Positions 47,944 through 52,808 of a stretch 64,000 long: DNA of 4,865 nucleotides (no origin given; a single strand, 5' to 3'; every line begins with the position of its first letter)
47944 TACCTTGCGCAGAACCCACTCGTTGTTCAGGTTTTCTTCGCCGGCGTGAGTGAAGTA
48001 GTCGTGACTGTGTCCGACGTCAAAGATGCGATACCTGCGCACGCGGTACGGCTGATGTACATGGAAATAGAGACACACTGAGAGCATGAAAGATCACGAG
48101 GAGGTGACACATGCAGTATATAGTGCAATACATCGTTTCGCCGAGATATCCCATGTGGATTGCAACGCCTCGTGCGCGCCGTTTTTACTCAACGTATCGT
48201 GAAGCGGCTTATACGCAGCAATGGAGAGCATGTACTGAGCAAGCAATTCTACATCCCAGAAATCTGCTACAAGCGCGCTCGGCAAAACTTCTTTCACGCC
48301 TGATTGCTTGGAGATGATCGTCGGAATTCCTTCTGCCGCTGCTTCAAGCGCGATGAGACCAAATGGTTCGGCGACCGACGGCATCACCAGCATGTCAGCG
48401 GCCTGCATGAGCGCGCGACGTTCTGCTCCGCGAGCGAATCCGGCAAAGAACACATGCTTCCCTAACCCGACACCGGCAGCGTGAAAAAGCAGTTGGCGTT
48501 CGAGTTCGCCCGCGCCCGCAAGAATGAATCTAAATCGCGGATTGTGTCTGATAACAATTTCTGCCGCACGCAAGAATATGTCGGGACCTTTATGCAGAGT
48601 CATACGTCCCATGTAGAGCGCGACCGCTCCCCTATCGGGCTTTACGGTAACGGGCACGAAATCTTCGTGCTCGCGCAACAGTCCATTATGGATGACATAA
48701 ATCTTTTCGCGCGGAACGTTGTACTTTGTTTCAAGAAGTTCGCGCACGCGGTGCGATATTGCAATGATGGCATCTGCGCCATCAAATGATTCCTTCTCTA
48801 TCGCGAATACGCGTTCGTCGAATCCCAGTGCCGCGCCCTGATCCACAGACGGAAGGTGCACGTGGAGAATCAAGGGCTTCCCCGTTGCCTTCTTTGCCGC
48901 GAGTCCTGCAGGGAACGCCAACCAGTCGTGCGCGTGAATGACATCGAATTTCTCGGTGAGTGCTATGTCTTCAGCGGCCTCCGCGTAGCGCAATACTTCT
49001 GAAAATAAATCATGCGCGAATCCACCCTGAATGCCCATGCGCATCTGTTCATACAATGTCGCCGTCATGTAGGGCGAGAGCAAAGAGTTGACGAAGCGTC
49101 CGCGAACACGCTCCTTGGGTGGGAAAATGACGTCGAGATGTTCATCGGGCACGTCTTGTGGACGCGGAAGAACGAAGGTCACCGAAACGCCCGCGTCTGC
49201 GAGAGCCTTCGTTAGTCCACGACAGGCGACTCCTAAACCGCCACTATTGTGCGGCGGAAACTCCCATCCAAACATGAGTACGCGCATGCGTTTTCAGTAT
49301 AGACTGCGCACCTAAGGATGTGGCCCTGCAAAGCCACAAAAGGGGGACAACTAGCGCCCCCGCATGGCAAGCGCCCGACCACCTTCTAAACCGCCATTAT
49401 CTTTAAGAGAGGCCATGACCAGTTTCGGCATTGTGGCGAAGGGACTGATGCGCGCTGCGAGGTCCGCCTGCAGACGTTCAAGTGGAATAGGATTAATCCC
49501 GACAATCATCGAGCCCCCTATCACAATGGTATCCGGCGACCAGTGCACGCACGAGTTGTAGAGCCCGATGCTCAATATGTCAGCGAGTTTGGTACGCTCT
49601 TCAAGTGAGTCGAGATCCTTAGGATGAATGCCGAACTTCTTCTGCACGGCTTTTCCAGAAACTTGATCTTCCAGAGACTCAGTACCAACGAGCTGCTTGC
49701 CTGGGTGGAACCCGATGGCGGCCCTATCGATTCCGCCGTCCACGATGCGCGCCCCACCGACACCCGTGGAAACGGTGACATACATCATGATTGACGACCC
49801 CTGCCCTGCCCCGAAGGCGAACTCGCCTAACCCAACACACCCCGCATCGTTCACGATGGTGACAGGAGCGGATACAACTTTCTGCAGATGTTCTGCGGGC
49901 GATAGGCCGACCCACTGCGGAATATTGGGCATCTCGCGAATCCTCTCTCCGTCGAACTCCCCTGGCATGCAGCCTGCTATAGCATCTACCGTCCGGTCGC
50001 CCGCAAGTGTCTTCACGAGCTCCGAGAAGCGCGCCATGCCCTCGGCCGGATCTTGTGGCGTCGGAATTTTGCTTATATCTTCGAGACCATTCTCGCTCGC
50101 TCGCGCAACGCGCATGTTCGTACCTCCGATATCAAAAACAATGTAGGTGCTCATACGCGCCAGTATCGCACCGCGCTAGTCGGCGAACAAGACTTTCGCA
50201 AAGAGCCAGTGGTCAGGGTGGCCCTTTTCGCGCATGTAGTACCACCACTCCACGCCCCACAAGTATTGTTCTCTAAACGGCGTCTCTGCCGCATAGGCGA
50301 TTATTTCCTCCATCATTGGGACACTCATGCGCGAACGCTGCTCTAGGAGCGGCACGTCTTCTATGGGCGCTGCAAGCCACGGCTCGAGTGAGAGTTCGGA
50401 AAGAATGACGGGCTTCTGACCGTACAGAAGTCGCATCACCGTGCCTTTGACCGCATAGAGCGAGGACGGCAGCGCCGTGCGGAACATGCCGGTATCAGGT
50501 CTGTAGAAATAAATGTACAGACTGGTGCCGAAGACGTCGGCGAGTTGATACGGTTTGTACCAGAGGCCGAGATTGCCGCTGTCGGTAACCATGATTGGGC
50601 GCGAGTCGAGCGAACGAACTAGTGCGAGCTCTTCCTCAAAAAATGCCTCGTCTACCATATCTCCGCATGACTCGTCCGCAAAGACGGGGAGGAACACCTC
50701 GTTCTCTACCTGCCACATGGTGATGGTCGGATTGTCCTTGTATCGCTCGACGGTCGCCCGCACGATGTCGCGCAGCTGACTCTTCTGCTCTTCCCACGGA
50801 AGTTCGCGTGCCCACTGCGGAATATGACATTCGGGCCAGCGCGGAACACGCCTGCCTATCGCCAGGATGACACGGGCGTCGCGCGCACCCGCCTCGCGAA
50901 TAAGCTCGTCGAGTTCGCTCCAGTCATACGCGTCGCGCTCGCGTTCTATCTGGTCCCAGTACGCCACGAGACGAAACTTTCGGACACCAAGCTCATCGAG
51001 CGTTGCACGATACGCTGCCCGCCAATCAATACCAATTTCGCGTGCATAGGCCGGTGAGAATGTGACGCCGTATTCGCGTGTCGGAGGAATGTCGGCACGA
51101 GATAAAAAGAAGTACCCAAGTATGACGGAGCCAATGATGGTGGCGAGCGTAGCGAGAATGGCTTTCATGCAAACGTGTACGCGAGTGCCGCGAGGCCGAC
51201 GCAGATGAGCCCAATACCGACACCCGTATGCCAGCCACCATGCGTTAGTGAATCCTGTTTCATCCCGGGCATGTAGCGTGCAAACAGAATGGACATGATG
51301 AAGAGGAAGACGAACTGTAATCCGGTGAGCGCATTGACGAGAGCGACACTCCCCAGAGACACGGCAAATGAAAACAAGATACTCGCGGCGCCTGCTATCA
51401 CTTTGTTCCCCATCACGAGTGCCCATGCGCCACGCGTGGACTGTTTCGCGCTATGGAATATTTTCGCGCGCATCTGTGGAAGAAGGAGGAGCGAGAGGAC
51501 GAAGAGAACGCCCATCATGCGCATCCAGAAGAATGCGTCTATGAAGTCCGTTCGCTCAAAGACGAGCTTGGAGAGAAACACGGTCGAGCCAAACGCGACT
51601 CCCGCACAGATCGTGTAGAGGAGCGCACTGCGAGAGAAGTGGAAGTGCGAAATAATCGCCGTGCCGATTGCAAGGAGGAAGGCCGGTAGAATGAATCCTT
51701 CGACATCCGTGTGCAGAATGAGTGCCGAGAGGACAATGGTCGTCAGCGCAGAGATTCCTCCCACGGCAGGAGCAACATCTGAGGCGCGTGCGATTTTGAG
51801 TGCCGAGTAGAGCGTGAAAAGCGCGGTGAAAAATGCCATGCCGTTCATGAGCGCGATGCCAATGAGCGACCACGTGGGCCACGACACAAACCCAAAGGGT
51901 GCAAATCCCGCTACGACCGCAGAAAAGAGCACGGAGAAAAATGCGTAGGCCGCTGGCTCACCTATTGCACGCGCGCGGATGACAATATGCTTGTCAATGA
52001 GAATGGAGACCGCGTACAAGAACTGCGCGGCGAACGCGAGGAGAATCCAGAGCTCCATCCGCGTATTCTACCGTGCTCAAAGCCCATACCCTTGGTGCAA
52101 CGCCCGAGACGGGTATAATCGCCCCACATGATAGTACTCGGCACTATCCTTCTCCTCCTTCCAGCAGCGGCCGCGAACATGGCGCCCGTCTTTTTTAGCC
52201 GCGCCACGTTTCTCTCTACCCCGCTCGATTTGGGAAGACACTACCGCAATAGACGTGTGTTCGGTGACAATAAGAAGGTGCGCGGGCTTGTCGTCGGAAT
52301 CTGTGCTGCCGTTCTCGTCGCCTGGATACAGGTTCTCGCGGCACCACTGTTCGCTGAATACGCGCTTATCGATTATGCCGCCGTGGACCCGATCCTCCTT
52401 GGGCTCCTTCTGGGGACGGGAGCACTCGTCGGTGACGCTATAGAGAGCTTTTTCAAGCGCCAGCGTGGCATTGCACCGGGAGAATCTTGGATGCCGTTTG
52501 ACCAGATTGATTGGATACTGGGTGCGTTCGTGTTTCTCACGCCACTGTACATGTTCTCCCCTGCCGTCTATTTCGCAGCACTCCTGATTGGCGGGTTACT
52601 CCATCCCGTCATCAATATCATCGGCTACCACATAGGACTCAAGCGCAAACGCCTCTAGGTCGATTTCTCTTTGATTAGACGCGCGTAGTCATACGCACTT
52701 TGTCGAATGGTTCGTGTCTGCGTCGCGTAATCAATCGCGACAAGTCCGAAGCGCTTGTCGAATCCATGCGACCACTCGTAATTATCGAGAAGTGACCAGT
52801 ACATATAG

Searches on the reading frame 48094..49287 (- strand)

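Call 14: search_protein_families(library=pfam, proteins=[window:48094-49287:-], max_evalue=0.001)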
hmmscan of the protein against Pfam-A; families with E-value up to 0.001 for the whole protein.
window:48094-49287:- (397 aa): 6 families
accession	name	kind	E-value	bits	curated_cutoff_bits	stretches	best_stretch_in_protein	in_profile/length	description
PF13439.12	Glyco_transf_4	-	2.8e-27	96.2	28.5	1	16-202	2-165/170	Glycosyltransferase Family 4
PF00534.26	Glycos_transf_1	-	1.4e-26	93.5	26.4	1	212-371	7-170/172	Glycosyl transferases group 1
PF13579.12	Glyco_trans_4_4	-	4.8e-24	85.9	29.7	1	16-202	1-158/158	Glycosyl transferase 4-like domain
PF13692.12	Glyco_trans_1_4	-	1.1e-21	78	27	1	222-355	3-138/142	Glycosyl transferases group 1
PF20706.3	GT4-conflict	-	2.2e-21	76.7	26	1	162-339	138-324/385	Family 4 Glycosyltransferase in conflict systems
PF08323.17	Glyco_transf_5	-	8.3e-15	55.6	22.7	1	2-144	1-166/239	Starch synthase catalytic domain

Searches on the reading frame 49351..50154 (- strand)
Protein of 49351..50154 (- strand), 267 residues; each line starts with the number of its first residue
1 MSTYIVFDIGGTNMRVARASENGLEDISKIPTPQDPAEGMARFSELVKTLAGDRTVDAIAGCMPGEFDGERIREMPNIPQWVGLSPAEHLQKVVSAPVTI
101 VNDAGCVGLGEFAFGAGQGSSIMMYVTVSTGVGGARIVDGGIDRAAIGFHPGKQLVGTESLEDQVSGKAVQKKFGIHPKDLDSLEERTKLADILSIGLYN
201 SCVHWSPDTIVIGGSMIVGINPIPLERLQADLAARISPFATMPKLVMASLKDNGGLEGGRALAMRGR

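Call 3: search_protein_families(library=pfam, proteins=[window:49351-50154:-], max_evalue=0.01)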
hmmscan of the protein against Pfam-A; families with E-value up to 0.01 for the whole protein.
window:49351-50154:- (267 aa): 1 family
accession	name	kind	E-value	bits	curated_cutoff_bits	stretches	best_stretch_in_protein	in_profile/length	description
PF00480.26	ROK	-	1.3e-20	74.6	22.9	2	5-150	2-152/294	ROK family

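Call 4: search_protein_families(library=ncbifam, proteins=[window:49351-50154:-], max_evalue=0.01)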
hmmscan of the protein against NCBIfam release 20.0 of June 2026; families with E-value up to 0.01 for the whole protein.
window:49351-50154:- (267 aa): 12 families
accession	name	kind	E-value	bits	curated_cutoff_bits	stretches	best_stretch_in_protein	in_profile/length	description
TIGR00744.1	ROK_glcA_fam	subfamily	1.1e-17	64.3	260.35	1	7-148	3-151/318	ROK family glucokinase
NF003461.0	PRK05082.1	subfamily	1.4e-13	50.9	283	1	5-145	4-146/291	N-acetylmannosamine kinase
NF045942.1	PolPhglucPhase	equivalog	4.4e-13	49.5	250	1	8-168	6-168/242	polyphosphate--glucose phosphotransferase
NF009835.0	PRK13310.1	equivalog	2.6e-12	46.7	380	2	4-142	2-144/303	N-acetylglucosamine kinase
NF047821.1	NactlManKinNanK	equivalog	1.3e-11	44.6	450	1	5-145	4-146/288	N-acetylmannosamine kinase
NF042998.1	bglucokin_BglK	equivalog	5.7e-11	42.2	550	1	6-139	5-139/291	beta-glucoside kinase BglK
NF045551.1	GK_Pyrobac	equivalog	6.4e-08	32.2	500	1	4-141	2-131/294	ATP-dependent glucokinase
NF007108.0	PRK09557.1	equivalog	2.8e-07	30.1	443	1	5-142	4-145/303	fructokinase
NF009836.0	PRK13311.1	equivalog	6.8e-05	22.2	551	1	4-142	2-144/256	N-acetyl-D-glucosamine kinase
NF049930.1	TransRegMlc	equivalog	0.0017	17.7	530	1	56-142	146-233/405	sugar metabolism global transcriptional regulator Mlc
NF047937.1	TransRegNagC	equivalog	0.0017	17.6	650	1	54-142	138-227/399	DNA-binding transcriptional regulator NagC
NF045550.1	FrctkaseScrK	equivalog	0.0031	17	400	0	36-142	37-145/293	fructokinase ScrK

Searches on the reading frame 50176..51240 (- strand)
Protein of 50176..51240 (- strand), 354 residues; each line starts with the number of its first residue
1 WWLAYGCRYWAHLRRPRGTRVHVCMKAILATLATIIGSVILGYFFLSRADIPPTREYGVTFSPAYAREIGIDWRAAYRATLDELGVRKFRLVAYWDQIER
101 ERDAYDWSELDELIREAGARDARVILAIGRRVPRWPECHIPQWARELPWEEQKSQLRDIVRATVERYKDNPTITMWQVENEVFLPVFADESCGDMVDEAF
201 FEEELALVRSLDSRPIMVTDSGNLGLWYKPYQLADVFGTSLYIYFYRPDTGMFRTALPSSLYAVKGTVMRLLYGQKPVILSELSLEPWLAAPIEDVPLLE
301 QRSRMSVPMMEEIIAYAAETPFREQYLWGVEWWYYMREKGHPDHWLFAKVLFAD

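Call 14: search_protein_families(library=pfam, proteins=[window:50176-51240:-], max_evalue=0.001)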
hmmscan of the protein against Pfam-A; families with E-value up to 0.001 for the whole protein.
window:50176-51240:- (354 aa): 3 families
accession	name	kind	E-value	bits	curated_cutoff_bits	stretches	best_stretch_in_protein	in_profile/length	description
PF02449.21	Glyco_hydro_42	-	2.3e-10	40.9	21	1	153-200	109-154/376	Beta-galactosidase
PF00150.24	Cellulase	-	5.2e-05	23.3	23.5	1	76-184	25-132/272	Cellulase (glycosyl hydrolase family 5)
PF00331.26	Glyco_hydro_10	-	0.00082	19.1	22.1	0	95-184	47-131/311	Glycosyl hydrolase family 10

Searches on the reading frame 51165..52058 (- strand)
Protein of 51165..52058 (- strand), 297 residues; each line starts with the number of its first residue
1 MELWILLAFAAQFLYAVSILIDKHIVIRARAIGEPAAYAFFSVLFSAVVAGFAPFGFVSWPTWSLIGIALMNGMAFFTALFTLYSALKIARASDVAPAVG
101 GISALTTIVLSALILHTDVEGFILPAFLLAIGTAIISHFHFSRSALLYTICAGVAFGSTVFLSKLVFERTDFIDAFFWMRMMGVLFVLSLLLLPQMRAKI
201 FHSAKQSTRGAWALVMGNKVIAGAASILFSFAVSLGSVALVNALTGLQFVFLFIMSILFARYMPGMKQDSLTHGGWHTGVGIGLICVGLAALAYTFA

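Call 14: search_protein_families(library=pfam, proteins=[window:51165-52058:-], max_evalue=0.001)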
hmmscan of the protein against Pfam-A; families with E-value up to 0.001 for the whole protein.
window:51165-52058:- (297 aa): 1 family
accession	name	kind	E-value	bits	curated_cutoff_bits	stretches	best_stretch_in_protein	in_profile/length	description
PF00892.27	EamA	-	2.4e-06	28.3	28.2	1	144-268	2-119/135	EamA-like transporter family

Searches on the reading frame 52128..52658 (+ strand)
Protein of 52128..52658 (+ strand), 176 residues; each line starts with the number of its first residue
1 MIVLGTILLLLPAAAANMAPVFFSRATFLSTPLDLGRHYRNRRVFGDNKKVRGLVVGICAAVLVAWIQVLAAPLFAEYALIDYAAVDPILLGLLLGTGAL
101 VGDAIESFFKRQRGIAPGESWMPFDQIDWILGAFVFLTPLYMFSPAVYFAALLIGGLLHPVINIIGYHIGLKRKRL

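Call 3: search_protein_families(library=pfam, proteins=[window:52128-52658:+], max_evalue=0.01)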
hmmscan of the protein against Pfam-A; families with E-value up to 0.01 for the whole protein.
window:52128-52658:+ (176 aa): 2 families
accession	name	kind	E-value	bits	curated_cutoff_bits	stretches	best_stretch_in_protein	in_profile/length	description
PF01864.22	CarS-like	-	1.3e-28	100.6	22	1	2-172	4-171/175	CDP-archaeol synthase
PF01148.25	CTP_transf_1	-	2.9e-06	27.7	24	1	48-115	169-230/264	Cytidylyltransferase family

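Call 4: search_protein_families(library=ncbifam, proteins=[window:52128-52658:+], max_evalue=0.01)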
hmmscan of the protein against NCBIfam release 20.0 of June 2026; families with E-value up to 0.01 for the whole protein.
window:52128-52658:+ (176 aa): 2 families
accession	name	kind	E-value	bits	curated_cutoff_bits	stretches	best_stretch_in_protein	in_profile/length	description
NF003114.0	PRK04032.1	equivalog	7.5e-37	126.8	148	1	3-173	7-169/172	CDP-2,3-bis-(O-geranylgeranyl)-sn-glycerol synthase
NF008635.0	PRK11624.1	equivalog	3.8e-05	23.2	385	1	35-123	175-255/285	phosphatidate cytidylyltransferase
